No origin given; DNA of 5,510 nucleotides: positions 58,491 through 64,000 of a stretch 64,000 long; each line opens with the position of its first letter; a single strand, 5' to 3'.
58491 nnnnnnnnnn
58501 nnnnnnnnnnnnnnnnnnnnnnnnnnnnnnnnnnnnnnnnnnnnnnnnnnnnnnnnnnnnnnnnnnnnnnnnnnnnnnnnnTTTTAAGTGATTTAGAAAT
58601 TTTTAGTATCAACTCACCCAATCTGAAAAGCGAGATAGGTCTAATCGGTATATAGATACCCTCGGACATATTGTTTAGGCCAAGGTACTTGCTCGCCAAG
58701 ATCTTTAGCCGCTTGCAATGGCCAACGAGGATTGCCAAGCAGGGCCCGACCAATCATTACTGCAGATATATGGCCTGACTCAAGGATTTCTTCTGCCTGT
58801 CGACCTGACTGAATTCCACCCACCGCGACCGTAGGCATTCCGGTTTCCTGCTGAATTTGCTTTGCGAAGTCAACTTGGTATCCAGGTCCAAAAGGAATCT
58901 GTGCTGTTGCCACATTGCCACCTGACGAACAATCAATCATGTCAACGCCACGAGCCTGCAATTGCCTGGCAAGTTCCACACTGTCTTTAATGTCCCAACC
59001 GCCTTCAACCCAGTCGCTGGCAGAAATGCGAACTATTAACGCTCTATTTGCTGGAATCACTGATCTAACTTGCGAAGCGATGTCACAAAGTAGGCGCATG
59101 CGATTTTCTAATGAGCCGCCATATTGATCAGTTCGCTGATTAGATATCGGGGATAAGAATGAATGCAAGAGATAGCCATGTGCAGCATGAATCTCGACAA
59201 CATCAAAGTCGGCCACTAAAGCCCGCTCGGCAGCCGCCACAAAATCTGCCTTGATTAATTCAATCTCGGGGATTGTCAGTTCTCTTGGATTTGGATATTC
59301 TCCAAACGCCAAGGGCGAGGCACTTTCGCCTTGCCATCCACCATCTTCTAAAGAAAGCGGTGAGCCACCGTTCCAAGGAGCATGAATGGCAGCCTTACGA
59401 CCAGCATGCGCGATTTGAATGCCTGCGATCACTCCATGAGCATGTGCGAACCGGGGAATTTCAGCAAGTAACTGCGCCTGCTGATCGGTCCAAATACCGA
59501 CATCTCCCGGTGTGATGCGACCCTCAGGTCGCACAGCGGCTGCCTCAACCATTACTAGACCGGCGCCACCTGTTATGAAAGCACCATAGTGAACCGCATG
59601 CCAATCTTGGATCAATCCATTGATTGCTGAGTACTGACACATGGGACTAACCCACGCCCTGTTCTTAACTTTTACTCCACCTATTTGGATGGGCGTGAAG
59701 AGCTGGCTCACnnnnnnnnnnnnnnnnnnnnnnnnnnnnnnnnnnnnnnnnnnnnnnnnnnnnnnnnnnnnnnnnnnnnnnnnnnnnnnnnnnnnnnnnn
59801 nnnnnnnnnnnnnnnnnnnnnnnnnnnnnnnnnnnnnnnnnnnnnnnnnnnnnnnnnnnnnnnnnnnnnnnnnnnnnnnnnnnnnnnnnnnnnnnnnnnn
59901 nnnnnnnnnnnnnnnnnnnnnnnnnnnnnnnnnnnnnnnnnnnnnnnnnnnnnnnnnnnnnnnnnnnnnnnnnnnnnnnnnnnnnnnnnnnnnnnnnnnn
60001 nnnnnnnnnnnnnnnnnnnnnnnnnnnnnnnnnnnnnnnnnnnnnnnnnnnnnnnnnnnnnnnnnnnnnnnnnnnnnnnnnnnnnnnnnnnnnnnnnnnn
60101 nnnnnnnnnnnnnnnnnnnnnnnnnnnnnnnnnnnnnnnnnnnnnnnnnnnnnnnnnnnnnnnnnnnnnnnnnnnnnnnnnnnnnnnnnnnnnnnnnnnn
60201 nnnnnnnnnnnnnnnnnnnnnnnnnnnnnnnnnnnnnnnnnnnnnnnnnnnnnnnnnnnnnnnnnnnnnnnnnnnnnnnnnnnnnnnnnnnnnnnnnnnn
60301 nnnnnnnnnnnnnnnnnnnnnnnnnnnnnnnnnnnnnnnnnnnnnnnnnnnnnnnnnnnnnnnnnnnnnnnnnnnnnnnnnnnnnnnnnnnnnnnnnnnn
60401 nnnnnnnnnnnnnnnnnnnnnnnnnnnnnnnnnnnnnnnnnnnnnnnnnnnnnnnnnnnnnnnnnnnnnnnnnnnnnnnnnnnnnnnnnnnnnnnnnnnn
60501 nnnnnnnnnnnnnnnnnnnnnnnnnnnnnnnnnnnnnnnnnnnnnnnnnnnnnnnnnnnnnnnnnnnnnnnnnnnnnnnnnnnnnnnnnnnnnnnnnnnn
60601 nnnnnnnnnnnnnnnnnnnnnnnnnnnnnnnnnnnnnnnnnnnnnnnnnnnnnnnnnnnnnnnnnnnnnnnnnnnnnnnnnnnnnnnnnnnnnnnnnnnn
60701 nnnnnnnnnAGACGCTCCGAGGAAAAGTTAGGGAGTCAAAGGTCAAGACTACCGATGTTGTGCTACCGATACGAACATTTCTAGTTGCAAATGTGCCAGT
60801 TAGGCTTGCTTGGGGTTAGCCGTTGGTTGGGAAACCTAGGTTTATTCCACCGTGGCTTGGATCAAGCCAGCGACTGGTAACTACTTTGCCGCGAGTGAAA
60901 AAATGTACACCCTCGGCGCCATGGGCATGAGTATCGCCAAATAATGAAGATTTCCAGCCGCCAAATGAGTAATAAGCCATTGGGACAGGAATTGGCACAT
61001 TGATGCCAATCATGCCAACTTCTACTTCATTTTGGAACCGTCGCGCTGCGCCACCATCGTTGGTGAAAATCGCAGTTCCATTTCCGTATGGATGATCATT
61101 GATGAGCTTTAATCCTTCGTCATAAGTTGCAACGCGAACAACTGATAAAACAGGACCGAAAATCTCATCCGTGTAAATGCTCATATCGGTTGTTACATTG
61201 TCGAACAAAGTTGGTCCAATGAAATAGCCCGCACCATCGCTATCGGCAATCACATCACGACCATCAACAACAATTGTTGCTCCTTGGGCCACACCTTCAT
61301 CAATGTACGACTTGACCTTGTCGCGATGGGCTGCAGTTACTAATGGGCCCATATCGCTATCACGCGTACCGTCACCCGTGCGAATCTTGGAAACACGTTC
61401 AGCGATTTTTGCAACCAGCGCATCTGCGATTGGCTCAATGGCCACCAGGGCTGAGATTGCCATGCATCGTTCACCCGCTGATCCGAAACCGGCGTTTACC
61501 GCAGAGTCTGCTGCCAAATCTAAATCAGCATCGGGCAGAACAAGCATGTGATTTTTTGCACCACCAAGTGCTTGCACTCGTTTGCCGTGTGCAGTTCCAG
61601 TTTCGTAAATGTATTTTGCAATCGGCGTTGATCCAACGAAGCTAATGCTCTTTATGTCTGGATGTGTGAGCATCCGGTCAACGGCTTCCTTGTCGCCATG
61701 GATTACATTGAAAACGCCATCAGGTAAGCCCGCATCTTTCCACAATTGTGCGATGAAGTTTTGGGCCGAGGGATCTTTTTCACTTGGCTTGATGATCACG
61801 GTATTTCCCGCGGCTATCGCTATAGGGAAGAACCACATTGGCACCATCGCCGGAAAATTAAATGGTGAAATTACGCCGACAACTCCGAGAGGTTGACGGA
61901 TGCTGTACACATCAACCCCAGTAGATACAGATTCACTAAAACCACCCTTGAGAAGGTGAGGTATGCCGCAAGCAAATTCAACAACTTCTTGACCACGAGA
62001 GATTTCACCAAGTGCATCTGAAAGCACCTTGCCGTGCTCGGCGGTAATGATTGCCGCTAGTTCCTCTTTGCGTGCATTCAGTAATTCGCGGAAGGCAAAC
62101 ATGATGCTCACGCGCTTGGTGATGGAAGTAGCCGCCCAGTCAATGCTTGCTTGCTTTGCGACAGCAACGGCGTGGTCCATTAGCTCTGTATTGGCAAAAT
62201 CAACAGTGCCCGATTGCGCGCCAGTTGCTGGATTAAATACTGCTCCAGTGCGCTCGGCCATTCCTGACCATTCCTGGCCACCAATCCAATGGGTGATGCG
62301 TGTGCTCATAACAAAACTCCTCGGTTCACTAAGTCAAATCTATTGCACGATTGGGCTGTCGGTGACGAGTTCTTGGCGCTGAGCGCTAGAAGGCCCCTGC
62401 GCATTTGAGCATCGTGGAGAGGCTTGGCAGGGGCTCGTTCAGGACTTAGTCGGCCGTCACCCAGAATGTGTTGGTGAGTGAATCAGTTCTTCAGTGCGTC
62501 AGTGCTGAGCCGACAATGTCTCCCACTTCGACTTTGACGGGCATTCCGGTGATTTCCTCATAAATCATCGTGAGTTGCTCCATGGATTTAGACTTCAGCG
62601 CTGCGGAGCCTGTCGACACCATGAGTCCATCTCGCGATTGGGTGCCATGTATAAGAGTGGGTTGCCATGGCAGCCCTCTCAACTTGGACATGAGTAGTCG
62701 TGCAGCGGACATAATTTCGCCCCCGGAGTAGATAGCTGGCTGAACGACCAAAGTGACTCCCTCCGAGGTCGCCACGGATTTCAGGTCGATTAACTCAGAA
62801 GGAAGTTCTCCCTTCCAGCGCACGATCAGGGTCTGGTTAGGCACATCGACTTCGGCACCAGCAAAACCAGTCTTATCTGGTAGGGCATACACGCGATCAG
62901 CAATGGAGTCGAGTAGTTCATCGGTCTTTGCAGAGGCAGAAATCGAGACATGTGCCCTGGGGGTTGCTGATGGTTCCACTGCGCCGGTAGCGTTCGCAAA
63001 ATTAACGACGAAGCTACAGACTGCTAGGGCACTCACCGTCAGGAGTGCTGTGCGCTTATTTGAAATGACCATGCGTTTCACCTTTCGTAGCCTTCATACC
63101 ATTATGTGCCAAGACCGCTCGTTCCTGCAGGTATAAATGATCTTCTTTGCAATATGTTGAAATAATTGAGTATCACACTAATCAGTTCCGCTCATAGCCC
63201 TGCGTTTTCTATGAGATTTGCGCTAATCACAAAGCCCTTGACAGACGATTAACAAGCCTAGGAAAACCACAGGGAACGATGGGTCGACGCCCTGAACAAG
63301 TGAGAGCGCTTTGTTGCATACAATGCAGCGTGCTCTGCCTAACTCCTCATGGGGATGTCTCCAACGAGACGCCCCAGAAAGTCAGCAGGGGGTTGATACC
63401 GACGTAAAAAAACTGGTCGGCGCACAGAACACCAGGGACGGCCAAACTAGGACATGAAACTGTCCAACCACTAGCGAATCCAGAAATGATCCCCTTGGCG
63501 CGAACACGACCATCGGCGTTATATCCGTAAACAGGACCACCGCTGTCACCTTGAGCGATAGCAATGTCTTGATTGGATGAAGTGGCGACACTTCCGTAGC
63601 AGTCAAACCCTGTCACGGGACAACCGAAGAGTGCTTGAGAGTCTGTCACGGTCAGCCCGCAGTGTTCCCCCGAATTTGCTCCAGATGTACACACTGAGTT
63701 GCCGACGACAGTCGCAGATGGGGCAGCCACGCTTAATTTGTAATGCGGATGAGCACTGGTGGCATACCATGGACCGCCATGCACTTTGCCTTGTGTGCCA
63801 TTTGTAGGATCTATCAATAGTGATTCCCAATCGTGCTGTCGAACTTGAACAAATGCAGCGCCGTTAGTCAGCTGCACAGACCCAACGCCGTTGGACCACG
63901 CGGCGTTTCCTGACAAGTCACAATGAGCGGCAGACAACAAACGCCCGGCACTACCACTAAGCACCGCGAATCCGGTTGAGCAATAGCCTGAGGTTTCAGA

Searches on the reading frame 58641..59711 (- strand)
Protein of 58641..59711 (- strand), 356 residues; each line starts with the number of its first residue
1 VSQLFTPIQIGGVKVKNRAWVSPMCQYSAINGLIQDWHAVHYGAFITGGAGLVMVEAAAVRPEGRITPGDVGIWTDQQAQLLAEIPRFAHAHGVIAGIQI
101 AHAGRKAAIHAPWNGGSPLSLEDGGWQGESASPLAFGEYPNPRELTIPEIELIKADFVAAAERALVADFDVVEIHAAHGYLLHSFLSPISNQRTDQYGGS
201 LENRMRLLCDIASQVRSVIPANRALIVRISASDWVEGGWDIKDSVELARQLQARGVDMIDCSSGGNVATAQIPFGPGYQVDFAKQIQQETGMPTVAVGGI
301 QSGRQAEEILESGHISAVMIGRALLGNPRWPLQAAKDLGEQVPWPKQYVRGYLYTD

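Call 37: search_protein_families(library=pfam, proteins=[window:58641-59711:-], max_evalue=0.00001)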
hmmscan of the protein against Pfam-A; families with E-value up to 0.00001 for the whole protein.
window:58641-59711:- (356 aa): 2 families
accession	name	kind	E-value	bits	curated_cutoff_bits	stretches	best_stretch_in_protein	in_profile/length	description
PF00724.26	Oxidored_FMN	-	1.8e-70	238.3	27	1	3-338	1-339/342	NADH:flavin oxidoreductase / NADH oxidase family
PF01207.24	Dus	-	3.5e-09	36.6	20.4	1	188-329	90-222/311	Dihydrouridine synthase (Dus)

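Call 61: search_protein_families(library=ncbifam, proteins=[window:58641-59711:-], max_evalue=0.001)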
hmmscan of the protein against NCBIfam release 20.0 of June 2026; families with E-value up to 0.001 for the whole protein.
window:58641-59711:- (356 aa): 11 families
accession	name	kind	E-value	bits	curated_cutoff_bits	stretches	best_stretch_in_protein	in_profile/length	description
NF006101.0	PRK08255.1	equivalog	2.3e-111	373.2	1078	1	3-351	398-748/768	bifunctional salicylyl-CoA 5-hydroxylase/oxidoreductase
NF010047.0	PRK13523.1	equivalog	1.5e-106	356.2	431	1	2-352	3-338/339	NADPH dehydrogenase NamA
TIGR03997.1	mycofact_OYE_2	equivalog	1.8e-59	201.7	793.15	1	3-338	1-331/645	mycofactocin system FadH/OYE family oxidoreductase 2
NF041087.1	bile_acid_BaiCD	equivalog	4e-58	197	825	1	2-335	2-329/642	bile acid Fe-S flavoenzyme BaiCD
NF007899.0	PRK10605.1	subfamily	2e-42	145.8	403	1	2-329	4-332/365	N-ethylmaleimide reductase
NF045592.1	bili_reduct_N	equivalog_domain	1e-37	130.1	425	1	4-341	2-337/363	bilirubin reductase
NF045599.1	bili_reduct_long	exception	2.4e-37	128.5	750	1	4-338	1-335/641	bilirubin reductase, long form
TIGR03996.1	mycofact_OYE_1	hypoth_equivalog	1.2e-17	63.7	627.9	1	4-336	2-324/633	mycofactocin system FadH/OYE family oxidoreductase 1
TIGR00737.1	nifR3_yhdG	equivalog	9.5e-09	34.9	293.3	1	238-328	141-229/319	tRNA dihydrouridine synthase DusB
TIGR03572.1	WbuZ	equivalog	0.00021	20.7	299.7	1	277-324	183-230/232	glycosyl amidation-associated protein WbuZ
NF038364.1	AglZ_HisF2_fam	equivalog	0.00046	19.6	310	1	279-336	61-117/248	AglZ/HisF2 family acetamidino modification protein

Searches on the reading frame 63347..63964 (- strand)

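Call 60: search_protein_families(library=pfam, proteins=[window:63347-63964:-], max_evalue=0.001)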
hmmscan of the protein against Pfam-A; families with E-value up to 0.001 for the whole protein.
window:63347-63964:- (205 aa): 0 families

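Call 61: search_protein_families(library=ncbifam, proteins=[window:63347-63964:-], max_evalue=0.001)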
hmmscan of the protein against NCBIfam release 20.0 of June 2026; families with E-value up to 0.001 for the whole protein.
window:63347-63964:- (205 aa): 1 family
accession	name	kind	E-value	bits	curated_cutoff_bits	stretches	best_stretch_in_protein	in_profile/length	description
NF051463.1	Rv1815_serprot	equivalog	0.00026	20.5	175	0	81-163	103-170/190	Rv1815 family serine proteinase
